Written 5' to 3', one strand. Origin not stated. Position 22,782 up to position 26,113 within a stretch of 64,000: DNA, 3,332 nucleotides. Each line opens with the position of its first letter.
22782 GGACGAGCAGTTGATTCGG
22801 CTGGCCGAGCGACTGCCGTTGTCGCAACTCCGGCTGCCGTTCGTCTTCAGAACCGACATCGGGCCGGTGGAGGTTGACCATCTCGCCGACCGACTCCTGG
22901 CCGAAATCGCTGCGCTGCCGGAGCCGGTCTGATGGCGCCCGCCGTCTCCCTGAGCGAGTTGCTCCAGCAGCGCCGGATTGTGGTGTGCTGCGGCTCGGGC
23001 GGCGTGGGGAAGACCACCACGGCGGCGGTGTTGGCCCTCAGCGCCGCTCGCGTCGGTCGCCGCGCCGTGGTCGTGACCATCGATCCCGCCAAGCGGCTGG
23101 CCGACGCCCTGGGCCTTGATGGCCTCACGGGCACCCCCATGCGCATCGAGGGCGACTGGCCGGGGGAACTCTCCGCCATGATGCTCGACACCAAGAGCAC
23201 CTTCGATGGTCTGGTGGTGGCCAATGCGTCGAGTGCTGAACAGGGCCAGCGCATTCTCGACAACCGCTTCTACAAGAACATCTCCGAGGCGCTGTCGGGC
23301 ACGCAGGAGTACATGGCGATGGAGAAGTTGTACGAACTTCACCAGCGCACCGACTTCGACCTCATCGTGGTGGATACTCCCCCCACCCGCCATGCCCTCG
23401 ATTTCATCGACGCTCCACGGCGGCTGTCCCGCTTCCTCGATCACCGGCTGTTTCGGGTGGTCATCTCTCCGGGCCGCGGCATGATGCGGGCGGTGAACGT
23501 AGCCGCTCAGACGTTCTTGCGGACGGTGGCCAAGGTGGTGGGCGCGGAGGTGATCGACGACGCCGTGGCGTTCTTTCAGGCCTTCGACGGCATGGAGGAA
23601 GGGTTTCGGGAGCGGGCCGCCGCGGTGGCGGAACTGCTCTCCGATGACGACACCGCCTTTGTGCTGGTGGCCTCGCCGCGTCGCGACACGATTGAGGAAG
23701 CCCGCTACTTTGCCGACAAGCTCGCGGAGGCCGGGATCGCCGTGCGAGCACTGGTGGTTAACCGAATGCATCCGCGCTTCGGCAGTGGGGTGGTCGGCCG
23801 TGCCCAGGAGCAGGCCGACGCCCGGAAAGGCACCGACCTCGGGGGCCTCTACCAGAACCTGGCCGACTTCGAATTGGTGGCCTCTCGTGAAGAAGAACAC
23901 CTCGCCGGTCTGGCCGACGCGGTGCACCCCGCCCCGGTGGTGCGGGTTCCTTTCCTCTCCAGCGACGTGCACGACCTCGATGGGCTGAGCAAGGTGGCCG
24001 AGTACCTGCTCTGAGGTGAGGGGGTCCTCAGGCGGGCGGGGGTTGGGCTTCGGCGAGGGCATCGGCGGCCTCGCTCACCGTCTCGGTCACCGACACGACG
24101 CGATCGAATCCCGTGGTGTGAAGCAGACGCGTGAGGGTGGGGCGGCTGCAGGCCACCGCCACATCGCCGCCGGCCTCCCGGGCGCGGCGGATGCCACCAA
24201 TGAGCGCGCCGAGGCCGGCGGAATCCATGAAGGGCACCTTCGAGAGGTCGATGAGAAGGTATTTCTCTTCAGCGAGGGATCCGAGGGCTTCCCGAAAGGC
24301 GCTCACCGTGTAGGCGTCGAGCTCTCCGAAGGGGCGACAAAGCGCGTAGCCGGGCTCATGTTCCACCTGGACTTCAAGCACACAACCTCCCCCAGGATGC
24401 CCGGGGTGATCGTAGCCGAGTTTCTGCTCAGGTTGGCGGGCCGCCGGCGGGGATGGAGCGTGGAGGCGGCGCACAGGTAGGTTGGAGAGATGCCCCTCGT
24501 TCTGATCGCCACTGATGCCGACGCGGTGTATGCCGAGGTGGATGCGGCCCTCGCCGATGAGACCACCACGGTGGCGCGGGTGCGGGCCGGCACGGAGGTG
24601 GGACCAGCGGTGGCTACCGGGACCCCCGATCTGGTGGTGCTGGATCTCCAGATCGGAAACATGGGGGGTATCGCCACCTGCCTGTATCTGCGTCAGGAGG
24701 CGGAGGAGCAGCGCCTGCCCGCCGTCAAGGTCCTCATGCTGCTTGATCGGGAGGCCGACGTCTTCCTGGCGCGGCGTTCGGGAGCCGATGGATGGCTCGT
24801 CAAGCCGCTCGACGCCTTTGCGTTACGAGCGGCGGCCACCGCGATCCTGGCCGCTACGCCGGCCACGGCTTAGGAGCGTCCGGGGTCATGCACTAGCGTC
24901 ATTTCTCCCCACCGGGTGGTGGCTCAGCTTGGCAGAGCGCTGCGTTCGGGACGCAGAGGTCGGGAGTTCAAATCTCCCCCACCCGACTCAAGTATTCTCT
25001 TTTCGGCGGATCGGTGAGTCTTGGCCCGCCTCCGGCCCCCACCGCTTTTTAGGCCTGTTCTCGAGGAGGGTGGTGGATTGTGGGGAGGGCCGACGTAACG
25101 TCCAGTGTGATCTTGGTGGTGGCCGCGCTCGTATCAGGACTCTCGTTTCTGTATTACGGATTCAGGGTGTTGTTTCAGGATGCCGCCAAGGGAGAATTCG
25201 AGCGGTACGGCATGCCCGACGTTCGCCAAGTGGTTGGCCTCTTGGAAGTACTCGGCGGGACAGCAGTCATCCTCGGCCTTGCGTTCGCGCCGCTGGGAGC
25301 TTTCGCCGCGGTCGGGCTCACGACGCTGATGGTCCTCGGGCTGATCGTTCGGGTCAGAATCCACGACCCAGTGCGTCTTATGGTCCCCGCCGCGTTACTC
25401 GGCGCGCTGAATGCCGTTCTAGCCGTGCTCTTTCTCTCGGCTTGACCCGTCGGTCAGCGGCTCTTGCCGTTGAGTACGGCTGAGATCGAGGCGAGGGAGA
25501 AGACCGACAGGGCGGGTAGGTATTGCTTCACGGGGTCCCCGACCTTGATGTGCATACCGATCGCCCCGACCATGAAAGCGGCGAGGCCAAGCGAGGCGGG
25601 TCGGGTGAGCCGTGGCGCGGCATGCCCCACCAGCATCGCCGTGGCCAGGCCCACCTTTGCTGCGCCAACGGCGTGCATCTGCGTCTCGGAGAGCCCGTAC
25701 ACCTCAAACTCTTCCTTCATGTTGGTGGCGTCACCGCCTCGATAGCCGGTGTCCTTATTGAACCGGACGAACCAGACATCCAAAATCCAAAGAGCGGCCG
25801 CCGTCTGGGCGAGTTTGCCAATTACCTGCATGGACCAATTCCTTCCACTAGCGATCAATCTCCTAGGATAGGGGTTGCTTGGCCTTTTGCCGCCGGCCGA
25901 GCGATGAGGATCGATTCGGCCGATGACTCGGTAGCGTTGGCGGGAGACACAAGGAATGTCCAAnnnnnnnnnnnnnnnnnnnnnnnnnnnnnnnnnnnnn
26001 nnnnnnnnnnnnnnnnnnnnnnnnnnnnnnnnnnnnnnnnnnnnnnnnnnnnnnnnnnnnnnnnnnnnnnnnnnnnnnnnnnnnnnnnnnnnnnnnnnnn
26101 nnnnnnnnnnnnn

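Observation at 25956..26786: Type-1 rhodopsin with DTE proton-pump motif, green-tuning Leu, and Gly at the carotenoid-antenna position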

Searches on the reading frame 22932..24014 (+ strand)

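Call 8: search_protein_families(library=pfam, proteins=[window:22932-24014:+], max_evalue=0.001)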
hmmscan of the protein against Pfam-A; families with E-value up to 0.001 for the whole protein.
window:22932-24014:+ (360 aa): 9 families
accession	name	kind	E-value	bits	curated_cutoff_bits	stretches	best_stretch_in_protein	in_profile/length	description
PF02374.21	ArsA_ATPase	-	2.7e-34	119.2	24.3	1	15-281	2-247/305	Anion-transporting ATPase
PF13614.12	AAA_31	-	8.8e-09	36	27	1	15-155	3-131/177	AAA domain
PF01656.29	CbiA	-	9.3e-08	32.5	25.4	1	16-183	1-54/125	CobQ/CobB/MinD/ParA nucleotide binding domain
PF10609.15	ParA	-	2.3e-06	27.6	27.1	1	14-51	4-41/246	NUBPL iron-transfer P-loop NTPase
PF00448.28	SRP54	-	3.2e-05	24.1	22.7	0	16-52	3-39/196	SRP54-type protein, GTPase domain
PF20720.3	nSTAND3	-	3.3e-05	24.1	27.2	1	9-49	12-52/155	Novel STAND NTPase 3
PF13500.12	AAA_26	-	0.00029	21.2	27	0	231-280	119-168/198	AAA domain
PF13481.12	AAA_25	-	0.0003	20.9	27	0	9-45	28-63/195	AAA domain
PF13401.12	AAA_22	-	0.00075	20.3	27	0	13-52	4-43/130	AAA domain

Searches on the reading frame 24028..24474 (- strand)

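Call 8: search_protein_families(library=pfam, proteins=[window:24028-24474:-], max_evalue=0.001)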
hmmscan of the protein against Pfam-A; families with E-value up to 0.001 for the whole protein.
window:24028-24474:- (148 aa): 2 families
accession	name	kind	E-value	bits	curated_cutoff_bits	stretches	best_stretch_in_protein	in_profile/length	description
PF01740.26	STAS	-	1.9e-21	76.3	22.6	1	35-136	2-106/106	STAS domain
PF13466.11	STAS_2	-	1.2e-12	48.3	29.2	1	50-124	5-80/80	STAS domain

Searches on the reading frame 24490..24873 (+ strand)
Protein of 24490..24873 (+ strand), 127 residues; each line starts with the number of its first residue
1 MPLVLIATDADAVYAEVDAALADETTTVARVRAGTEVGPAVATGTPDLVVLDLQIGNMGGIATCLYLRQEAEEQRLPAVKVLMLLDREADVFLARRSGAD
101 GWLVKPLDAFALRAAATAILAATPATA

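Call 8: search_protein_families(library=pfam, proteins=[window:24490-24873:+], max_evalue=0.001)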
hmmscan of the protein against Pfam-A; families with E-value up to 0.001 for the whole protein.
window:24490-24873:+ (127 aa): 1 family
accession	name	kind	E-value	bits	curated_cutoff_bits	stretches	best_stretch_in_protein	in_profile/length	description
PF00072.30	Response_reg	-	1.2e-12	48.4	30.2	1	4-115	1-109/111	Response regulator receiver domain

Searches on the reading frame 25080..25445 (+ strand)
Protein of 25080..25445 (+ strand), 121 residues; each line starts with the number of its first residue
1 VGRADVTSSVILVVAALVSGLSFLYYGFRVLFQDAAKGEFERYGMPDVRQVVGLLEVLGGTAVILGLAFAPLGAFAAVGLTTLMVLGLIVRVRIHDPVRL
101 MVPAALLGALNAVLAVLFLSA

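Call 8: search_protein_families(library=pfam, proteins=[window:25080-25445:+], max_evalue=0.001)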
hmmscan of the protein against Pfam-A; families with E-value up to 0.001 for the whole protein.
window:25080-25445:+ (121 aa): 1 family
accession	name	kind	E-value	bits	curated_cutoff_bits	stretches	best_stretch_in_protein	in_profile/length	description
PF13564.11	DoxX_2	-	1e-09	38.9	26.3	1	9-109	3-99/103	DoxX-like family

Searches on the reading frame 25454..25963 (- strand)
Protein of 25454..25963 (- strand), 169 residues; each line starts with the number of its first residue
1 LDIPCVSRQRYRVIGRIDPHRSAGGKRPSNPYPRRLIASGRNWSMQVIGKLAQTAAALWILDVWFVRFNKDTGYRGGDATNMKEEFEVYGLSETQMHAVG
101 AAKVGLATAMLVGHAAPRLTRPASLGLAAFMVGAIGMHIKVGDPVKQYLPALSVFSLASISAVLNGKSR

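Call 8: search_protein_families(library=pfam, proteins=[window:25454-25963:-], max_evalue=0.001)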
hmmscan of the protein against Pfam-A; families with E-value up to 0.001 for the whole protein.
window:25454-25963:- (169 aa): 1 family
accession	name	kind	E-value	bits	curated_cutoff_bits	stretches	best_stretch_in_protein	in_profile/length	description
PF13564.11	DoxX_2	-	2.1e-11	44.3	26.3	1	80-153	22-96/103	DoxX-like family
